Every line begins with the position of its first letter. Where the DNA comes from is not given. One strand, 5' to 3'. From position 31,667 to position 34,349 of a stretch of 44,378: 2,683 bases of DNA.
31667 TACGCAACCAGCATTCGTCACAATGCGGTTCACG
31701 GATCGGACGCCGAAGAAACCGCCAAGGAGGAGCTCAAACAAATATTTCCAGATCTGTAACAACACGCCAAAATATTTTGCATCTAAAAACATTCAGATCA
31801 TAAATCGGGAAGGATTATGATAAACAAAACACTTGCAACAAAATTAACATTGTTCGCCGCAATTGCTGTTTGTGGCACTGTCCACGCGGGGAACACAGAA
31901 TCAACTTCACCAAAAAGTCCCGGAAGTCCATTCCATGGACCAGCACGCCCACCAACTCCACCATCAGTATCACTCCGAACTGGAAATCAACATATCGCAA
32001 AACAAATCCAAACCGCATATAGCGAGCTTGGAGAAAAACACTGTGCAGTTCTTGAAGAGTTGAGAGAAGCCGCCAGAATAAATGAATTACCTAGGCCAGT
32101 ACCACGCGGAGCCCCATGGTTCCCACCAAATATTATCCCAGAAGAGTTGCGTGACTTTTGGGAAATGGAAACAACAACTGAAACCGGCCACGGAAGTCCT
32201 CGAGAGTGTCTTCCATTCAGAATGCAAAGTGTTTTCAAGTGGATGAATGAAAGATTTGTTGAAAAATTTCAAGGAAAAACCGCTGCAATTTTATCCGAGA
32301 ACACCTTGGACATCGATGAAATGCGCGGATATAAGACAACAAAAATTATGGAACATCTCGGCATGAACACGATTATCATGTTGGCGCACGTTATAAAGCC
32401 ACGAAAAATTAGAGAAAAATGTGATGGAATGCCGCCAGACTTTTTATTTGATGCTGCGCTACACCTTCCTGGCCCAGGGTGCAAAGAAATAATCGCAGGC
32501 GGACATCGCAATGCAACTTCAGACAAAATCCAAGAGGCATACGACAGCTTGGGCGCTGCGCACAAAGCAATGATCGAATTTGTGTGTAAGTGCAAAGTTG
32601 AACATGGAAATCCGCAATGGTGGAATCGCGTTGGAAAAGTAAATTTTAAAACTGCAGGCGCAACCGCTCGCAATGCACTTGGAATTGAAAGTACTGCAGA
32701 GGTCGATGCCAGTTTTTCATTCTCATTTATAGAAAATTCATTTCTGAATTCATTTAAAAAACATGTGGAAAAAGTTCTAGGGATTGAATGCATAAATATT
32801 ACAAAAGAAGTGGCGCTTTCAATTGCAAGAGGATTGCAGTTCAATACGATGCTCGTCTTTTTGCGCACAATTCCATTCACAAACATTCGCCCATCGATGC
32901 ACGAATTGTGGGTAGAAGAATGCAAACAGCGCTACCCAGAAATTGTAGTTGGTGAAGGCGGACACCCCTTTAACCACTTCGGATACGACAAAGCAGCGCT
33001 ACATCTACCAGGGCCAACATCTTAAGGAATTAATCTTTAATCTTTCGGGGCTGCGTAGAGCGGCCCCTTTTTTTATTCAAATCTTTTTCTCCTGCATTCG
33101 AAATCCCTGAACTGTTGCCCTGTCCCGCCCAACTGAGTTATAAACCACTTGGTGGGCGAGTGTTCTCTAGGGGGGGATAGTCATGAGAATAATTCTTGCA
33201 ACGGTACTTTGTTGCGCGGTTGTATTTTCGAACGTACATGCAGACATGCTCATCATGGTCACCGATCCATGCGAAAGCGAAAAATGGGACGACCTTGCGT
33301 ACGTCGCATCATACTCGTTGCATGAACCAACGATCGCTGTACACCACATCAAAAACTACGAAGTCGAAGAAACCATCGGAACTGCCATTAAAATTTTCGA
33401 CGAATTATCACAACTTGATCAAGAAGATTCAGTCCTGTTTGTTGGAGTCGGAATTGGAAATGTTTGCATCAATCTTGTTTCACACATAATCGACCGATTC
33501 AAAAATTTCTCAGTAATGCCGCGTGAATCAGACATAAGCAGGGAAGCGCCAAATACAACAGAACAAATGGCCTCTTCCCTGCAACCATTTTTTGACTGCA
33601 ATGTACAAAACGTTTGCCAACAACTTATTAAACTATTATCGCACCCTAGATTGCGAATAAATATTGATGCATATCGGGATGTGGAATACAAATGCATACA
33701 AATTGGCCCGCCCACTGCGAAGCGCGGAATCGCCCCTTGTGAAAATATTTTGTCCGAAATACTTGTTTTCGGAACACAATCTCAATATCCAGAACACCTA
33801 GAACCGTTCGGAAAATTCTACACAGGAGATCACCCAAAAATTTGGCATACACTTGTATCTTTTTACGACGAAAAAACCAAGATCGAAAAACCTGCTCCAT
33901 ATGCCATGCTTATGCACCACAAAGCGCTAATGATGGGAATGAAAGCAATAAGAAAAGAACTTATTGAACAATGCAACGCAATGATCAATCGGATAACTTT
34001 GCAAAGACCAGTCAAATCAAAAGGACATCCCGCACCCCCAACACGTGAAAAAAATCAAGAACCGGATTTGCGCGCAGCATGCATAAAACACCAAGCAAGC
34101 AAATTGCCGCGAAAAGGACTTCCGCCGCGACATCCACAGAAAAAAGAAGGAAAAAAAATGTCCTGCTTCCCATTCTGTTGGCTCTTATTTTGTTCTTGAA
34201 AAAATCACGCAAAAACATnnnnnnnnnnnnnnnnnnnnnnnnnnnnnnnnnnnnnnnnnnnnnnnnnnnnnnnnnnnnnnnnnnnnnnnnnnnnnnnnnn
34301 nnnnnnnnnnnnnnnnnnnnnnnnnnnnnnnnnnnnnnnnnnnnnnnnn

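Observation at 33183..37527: Four tandem secreted alpha/beta-hydrolase-like paralogs, only one with an intact catalytic elbow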

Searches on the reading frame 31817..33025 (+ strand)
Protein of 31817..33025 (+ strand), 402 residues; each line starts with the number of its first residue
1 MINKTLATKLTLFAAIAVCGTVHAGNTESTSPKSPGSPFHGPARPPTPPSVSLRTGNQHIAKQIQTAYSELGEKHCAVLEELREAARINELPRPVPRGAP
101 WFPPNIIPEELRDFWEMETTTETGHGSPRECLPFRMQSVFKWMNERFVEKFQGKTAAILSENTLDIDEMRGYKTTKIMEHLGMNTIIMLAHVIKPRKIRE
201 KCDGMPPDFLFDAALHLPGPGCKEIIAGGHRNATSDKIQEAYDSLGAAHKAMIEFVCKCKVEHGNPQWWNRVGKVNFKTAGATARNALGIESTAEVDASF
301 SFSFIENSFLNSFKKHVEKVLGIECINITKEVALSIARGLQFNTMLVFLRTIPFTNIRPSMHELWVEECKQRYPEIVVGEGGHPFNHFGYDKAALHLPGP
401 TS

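Call 4: search_protein_families(library=pfam, proteins=[window:31817-33025:+], max_evalue=1)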
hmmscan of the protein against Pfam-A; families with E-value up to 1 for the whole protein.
window:31817-33025:+ (402 aa): 2 families
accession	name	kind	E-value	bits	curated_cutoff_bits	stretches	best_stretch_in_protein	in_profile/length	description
PF07559.19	FlgE_D2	-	0.063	14.2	22.7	1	239-281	26-64/142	Flagellar basal body protein FlaE D2 domain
PF19789.6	DUF6273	-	0.22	11.8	23.5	0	138-175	37-74/172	Domain of unknown function (DUF6273)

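Call 25: search_protein_families(library=ncbifam, proteins=[window:31817-33025:+], max_evalue=1)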
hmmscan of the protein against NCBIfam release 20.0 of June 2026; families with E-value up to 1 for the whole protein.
window:31817-33025:+ (402 aa): 0 families
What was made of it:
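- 31817..33025 (+): U, an orphan protein of 402 residues with a signal peptide. It is unrelated to the hydrolase family and is followed by a terminator-like hairpin at 33047-33067. No Pfam or NCBIfam hit (calls 4, 25).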

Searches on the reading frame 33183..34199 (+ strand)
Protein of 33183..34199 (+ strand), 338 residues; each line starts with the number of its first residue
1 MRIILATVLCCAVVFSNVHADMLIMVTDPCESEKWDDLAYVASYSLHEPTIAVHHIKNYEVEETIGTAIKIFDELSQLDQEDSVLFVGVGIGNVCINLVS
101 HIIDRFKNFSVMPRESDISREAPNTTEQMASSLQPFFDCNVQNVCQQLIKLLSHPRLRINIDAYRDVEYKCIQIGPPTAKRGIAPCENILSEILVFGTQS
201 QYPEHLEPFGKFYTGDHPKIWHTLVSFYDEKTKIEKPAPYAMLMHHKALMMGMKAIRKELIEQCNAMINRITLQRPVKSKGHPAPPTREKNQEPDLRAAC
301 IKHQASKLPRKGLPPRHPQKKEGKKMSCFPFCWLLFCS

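Call 4: search_protein_families(library=pfam, proteins=[window:33183-34199:+], max_evalue=1)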
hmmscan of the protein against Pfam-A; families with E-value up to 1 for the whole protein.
window:33183-34199:+ (338 aa): 1 family
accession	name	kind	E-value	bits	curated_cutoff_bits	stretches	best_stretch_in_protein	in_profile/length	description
PF01726.22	LexA_DNA_bind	-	0.24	11.7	23.7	1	273-320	15-62/65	LexA DNA binding domain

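Call 25: search_protein_families(library=ncbifam, proteins=[window:33183-34199:+], max_evalue=1)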
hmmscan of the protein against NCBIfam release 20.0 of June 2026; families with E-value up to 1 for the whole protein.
window:33183-34199:+ (338 aa): 0 families
